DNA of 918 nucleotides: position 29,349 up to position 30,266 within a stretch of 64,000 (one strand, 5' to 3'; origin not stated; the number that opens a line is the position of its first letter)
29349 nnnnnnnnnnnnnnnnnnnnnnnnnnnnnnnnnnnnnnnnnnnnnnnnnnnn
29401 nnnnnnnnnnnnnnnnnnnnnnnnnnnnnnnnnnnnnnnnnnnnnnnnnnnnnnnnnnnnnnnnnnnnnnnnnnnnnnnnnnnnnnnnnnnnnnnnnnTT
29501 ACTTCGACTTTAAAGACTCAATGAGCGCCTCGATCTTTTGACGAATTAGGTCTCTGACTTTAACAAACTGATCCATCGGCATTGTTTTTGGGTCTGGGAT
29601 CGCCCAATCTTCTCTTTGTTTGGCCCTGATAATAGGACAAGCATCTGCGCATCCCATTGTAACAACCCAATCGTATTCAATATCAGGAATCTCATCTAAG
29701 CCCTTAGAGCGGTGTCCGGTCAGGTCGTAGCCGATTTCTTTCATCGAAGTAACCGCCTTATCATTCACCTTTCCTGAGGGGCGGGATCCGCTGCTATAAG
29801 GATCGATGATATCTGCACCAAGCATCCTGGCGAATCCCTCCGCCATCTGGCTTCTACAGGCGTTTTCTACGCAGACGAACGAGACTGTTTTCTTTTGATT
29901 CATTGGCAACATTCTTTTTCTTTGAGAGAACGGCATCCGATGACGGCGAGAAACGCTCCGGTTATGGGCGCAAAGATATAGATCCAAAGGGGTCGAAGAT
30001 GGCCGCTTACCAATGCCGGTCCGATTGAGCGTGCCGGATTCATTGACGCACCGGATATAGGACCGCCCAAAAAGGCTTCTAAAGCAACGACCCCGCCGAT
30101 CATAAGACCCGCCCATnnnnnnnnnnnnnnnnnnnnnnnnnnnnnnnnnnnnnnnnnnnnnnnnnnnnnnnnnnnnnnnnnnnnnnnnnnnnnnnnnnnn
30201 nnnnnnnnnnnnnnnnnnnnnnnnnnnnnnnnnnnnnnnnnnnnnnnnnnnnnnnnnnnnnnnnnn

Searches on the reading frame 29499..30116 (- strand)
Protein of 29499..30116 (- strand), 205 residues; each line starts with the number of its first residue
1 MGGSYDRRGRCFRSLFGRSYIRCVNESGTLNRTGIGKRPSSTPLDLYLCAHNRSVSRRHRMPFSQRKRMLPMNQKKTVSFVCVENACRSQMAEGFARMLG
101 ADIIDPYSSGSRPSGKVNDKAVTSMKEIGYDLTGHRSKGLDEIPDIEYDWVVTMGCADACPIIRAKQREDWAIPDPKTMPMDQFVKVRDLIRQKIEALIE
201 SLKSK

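Call 7: search_protein_families(library=pfam, proteins=[window:29499-30116:-])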
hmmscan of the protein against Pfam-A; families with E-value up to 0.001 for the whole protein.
window:29499-30116:- (205 aa): 1 family
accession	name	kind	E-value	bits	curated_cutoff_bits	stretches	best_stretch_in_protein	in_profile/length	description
PF01451.26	LMWPc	-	1.7e-19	70.9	23.2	1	78-198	1-143/144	Low molecular weight phosphotyrosine protein phosphatase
